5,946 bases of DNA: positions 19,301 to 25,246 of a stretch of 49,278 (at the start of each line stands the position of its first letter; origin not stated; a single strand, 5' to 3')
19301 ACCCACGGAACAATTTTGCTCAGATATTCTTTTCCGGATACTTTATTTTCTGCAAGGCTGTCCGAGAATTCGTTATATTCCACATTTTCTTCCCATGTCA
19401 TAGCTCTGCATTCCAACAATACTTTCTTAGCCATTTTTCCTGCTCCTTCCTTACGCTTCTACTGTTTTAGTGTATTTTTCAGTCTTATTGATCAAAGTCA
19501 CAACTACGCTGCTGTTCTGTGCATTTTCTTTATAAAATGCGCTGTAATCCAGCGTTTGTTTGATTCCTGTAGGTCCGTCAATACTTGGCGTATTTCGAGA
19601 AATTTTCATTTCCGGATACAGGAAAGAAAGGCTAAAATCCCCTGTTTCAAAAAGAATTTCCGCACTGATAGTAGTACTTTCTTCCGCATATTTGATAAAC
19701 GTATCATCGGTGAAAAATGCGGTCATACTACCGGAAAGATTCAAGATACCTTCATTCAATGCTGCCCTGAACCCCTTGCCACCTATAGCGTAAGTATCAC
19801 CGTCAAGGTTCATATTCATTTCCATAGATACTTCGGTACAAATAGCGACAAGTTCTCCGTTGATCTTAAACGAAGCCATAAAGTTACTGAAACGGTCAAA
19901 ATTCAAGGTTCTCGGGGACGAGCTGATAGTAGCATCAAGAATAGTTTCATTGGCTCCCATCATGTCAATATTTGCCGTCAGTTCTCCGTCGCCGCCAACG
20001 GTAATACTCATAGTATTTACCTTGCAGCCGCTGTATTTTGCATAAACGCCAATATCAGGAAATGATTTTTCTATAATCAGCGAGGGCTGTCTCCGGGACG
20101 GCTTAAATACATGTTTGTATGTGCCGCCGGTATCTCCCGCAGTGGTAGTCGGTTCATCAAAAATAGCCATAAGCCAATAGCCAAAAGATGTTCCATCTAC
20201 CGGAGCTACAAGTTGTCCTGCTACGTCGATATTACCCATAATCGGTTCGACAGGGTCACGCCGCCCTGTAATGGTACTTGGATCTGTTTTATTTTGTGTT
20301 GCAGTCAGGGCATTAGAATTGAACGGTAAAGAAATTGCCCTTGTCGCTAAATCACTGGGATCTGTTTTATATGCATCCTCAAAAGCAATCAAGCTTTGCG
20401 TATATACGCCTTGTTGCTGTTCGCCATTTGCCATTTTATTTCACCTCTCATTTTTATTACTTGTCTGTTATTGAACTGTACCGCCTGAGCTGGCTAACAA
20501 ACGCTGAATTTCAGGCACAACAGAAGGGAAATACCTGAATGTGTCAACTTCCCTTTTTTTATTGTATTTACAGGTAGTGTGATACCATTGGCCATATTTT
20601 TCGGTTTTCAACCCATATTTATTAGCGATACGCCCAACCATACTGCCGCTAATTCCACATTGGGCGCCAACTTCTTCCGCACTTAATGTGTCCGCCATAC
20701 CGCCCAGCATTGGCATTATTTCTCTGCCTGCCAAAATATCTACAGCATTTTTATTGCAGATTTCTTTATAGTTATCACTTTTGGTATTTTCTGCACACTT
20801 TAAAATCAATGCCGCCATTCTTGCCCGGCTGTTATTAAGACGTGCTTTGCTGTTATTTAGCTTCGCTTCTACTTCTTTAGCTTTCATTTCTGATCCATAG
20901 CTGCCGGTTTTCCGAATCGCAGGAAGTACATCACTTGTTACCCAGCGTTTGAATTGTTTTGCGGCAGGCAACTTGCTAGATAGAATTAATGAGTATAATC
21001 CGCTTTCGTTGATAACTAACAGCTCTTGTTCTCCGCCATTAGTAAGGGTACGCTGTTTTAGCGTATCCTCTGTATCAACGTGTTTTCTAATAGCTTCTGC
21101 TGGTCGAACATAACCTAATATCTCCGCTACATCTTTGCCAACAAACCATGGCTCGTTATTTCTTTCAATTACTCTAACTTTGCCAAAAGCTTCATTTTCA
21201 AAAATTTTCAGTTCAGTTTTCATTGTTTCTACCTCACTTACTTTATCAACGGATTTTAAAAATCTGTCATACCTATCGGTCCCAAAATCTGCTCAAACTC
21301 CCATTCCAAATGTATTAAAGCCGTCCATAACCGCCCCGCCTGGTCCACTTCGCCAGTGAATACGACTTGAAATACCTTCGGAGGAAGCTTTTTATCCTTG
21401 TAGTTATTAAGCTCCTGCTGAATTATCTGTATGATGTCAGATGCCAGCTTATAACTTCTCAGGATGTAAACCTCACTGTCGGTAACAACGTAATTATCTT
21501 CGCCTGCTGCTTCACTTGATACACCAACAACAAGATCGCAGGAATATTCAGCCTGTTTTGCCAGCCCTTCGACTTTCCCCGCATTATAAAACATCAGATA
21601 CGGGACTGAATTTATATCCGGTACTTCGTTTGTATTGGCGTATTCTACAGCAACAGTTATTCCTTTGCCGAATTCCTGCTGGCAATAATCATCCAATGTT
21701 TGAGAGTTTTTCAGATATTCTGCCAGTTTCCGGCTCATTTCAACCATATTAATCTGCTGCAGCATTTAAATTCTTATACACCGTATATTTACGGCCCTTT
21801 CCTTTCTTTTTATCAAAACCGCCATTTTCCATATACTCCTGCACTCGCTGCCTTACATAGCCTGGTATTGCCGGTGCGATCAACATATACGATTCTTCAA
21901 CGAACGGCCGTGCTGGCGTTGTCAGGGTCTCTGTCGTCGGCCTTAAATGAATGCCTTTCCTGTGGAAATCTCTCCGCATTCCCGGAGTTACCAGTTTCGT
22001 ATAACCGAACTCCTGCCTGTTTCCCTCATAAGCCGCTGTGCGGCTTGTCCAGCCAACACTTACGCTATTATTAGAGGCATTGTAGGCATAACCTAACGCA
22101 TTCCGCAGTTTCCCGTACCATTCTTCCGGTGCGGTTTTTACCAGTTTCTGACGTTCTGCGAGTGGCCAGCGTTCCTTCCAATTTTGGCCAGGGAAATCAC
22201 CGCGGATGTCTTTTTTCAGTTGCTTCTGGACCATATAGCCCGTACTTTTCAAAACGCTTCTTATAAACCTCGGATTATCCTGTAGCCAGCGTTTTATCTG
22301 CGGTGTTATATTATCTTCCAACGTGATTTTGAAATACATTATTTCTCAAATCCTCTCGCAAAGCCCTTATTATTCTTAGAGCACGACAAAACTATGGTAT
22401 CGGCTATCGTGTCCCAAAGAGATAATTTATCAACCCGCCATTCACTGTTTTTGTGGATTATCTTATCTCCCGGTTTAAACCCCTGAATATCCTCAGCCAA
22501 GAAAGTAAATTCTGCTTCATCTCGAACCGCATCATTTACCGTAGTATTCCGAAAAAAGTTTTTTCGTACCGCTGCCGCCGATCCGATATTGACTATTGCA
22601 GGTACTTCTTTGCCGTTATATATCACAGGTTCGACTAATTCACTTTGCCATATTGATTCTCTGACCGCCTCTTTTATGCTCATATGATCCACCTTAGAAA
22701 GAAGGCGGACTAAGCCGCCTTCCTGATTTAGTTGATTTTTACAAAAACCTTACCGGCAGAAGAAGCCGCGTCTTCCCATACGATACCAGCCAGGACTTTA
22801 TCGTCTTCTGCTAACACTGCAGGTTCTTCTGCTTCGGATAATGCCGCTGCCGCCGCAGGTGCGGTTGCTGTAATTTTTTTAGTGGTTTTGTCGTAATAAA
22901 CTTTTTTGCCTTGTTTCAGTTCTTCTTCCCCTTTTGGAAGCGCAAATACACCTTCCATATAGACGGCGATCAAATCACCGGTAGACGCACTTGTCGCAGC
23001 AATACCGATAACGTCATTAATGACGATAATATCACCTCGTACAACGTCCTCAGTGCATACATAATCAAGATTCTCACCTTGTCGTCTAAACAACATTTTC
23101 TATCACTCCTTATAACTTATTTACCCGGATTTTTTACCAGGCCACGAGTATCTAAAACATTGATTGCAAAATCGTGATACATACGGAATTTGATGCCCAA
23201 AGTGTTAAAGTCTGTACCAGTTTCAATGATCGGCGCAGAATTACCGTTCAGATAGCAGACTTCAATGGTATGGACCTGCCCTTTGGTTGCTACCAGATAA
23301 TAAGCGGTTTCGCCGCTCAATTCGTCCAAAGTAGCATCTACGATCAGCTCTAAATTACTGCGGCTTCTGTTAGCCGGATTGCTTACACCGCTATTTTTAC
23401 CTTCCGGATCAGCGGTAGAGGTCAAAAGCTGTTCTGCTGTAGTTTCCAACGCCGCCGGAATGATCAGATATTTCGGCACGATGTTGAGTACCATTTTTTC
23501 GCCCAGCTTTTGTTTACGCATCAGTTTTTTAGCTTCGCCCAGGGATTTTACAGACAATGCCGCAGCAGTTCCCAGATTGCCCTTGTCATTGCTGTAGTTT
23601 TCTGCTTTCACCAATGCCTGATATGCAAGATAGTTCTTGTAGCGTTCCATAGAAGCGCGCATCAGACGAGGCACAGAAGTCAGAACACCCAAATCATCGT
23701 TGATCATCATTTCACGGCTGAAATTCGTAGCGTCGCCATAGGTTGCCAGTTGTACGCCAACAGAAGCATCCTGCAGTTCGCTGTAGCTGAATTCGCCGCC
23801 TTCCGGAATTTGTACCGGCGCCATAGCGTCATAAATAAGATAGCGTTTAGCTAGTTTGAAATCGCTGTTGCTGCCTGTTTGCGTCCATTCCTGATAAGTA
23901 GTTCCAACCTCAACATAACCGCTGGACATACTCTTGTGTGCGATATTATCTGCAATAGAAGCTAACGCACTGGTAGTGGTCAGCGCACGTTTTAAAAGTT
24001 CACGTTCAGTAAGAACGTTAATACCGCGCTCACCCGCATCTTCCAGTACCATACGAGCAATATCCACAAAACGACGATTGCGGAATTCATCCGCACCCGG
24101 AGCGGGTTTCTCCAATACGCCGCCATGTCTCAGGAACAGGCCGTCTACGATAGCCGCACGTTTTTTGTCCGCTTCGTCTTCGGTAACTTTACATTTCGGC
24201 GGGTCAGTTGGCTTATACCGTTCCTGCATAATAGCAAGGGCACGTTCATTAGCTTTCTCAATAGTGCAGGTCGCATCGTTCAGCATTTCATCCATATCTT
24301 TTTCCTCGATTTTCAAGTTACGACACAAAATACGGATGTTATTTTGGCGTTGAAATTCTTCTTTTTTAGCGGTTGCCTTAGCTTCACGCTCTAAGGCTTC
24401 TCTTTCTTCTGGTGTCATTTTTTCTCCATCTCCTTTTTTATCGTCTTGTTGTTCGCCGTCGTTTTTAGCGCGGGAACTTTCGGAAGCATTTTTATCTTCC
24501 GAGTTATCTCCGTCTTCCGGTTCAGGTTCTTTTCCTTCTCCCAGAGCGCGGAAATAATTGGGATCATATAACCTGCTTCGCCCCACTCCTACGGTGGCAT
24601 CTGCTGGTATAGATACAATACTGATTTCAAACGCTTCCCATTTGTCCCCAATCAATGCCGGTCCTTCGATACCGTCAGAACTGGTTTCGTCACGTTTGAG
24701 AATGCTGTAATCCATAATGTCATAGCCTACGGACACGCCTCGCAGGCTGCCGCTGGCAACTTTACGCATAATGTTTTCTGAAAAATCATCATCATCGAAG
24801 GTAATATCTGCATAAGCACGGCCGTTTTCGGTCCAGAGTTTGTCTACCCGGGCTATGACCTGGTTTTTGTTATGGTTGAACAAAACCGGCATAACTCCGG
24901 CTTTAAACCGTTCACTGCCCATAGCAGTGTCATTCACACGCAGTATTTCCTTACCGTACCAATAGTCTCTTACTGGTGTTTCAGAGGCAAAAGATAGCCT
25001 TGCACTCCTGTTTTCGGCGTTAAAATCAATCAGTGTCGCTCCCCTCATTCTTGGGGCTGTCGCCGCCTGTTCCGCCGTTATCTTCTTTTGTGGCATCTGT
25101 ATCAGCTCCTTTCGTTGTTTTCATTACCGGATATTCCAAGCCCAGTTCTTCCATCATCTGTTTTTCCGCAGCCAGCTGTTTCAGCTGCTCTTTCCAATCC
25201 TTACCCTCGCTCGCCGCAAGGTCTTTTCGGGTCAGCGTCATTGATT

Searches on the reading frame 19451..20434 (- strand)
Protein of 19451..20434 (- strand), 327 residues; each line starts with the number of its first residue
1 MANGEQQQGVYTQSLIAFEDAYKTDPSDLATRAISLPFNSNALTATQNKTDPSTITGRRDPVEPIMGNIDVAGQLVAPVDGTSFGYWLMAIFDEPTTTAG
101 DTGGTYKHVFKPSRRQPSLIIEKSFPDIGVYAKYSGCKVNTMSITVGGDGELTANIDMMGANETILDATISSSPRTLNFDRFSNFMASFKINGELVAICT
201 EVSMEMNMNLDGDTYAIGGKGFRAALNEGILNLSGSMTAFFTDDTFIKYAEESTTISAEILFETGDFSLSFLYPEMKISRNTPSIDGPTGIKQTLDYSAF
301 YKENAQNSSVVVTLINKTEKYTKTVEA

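Call 85: search_protein_families(library=phrogs, proteins=[window:19451-20434:-], max_evalue=0.00001)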
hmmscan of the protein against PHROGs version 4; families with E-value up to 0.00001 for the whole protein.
window:19451-20434:- (327 aa): 1 family
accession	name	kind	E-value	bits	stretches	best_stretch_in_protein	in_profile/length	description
phrog_290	-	tail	6.7e-61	207.8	1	1-324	8-339/411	minor tail protein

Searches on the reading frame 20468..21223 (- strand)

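Call 85: search_protein_families(library=phrogs, proteins=[window:20468-21223:-], max_evalue=0.00001)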
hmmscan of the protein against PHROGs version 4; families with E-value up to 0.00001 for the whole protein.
window:20468-21223:- (251 aa): 14 families
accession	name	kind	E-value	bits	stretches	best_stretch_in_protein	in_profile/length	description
phrog_7940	-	unknown function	5.1e-61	207.4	1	4-243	3-249/252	-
phrog_130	-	transcription regulation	1.8e-54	186.5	1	1-245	156-410/480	anti-repressor Ant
phrog_2899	-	transcription regulation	3.8e-46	158.8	1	1-132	3-132/263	anti-repressor Ant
phrog_463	-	transcription regulation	2.1e-45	156.2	1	2-159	2-166/250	anti-repressor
phrog_2593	-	transcription regulation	6.6e-37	128.6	1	15-153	31-176/255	anti-repressor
phrog_5060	-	transcription regulation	3.3e-30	106.7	1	15-120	16-130/224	anti-repressor Ant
phrog_2977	-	transcription regulation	9.6e-30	104.4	1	1-86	60-148/150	anti-repressor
phrog_245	-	transcription regulation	1.4e-28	101.3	1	8-114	46-145/319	anti-repressor Ant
phrog_25722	-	unknown function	3.3e-26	92.9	1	4-112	3-111/150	-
phrog_2011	-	transcription regulation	4.2e-26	93.3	1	5-121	1-129/275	anti-repressor Ant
phrog_1726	-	transcription regulation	5.1e-26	93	1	111-245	125-260/264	anti-repressor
phrog_9976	-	transcription regulation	8.5e-23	82.2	1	15-112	10-107/188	anti-repressor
phrog_32874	-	unknown function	7.3e-16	59.6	1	134-245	1-111/114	-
phrog_373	-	transcription regulation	1.2e-08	35.7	1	8-110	83-196/373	anti-repressor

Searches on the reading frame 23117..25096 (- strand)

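Call 85: search_protein_families(library=phrogs, proteins=[window:23117-25096:-], max_evalue=0.00001)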
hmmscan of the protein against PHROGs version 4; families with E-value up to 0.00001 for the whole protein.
window:23117-25096:- (659 aa): 7 families
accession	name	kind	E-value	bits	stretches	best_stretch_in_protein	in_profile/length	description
phrog_4523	-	head and packaging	3.2e-148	496.3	1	8-659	8-644/644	major head and protease protein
phrog_133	-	head and packaging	1.7e-90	305.5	1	208-659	215-668/668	head maturation protease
phrog_617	-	head and packaging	6.4e-32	112.2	1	12-400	5-341/626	major head protein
phrog_26519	-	unknown function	5.3e-25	89.3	1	505-655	44-189/192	-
phrog_29592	-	unknown function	5.3e-20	72.2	1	352-656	571-888/893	-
phrog_80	-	head and packaging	8.5e-17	62.6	1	67-292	272-469/607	head maturation protease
phrog_11321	-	unknown function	1.3e-13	52.1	1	71-167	35-132/327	-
